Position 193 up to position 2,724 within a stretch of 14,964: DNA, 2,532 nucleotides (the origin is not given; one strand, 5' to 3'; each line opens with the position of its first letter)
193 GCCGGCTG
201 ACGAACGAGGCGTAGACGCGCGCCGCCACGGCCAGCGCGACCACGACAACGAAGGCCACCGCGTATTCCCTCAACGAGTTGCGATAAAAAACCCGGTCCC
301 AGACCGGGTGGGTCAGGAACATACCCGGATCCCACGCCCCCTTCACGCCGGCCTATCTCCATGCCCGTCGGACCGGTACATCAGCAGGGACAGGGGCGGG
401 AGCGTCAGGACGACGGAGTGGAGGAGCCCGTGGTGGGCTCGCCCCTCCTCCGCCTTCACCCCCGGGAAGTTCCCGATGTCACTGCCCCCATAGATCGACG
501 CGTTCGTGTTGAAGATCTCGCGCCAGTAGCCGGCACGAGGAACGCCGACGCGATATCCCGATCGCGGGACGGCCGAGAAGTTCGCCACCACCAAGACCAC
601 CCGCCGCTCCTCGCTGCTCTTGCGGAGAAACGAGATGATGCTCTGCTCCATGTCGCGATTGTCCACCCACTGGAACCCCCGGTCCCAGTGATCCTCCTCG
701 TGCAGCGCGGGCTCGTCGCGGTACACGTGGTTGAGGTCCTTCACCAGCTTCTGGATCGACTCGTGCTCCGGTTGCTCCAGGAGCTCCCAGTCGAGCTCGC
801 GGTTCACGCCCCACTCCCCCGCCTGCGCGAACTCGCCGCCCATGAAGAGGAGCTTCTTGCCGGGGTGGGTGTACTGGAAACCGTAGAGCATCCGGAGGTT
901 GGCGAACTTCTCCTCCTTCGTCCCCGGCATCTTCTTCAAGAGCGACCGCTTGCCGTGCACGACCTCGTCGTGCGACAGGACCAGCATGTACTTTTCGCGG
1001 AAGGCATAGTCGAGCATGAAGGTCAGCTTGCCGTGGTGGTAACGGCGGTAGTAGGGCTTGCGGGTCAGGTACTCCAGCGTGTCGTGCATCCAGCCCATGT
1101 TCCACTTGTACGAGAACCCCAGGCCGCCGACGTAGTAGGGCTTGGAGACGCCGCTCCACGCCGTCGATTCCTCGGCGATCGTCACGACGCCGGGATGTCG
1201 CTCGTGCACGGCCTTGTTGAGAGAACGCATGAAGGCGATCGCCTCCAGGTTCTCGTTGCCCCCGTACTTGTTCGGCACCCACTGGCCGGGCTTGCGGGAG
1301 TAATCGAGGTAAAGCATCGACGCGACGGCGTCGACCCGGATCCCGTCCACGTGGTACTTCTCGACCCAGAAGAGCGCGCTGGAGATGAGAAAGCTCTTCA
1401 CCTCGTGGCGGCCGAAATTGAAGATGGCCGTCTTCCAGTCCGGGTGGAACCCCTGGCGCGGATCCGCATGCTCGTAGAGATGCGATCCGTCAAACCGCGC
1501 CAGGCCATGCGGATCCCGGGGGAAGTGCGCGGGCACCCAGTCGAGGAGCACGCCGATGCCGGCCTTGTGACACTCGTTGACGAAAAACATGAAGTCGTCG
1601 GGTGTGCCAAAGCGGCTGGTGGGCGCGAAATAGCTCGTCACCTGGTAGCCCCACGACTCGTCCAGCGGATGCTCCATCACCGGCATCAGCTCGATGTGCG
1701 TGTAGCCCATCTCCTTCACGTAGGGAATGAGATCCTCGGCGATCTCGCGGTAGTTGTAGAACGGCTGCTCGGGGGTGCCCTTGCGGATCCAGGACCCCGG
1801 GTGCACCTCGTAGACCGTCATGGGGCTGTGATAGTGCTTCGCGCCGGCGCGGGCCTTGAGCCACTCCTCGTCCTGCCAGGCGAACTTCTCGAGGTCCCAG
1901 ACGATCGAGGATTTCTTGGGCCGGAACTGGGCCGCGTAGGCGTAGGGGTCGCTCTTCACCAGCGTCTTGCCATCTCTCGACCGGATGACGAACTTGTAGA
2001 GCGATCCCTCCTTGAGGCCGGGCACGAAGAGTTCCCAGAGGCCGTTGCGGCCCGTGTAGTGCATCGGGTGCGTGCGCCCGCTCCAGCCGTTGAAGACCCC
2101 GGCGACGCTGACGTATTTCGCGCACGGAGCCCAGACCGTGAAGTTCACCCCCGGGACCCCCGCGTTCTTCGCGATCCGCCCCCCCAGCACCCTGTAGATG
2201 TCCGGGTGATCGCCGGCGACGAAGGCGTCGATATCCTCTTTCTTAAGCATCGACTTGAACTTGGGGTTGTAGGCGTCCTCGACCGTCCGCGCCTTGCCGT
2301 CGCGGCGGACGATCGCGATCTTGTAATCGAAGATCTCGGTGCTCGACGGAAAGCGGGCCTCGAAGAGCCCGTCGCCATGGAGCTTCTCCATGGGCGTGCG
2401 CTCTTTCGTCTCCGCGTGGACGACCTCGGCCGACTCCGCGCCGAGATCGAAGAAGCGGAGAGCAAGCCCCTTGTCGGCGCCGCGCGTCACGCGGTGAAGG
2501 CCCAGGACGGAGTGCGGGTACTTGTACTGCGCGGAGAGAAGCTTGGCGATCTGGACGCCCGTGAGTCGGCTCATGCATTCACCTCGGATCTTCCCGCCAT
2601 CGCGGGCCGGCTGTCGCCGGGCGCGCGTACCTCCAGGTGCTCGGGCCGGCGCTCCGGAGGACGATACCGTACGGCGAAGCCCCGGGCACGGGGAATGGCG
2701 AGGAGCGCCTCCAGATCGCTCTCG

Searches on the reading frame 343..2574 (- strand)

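Call 8: search_protein_families(library=pfam, proteins=[window:343-2574:-], max_evalue=0.001)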
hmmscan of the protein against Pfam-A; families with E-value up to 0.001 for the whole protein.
window:343-2574:- (743 aa): 4 families
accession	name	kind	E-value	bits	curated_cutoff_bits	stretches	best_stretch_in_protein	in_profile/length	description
PF22019.2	GlgB_N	-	3.8e-28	97.9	27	2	8-102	4-94/94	alpha-1,4-glucan branching enzyme GlgB, N-terminal domain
PF02922.24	CBM_48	-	3.1e-27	95.1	22.4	1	136-212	8-83/83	Carbohydrate-binding module 48 (Isoamylase N-terminal domain)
PF02806.24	Alpha-amylase_C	-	6.4e-23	81.3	21.2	1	636-734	1-93/95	Alpha amylase, C-terminal all-beta domain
PF00128.31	Alpha-amylase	-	5.9e-20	72.4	22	2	283-352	25-93/446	Alpha amylase, catalytic domain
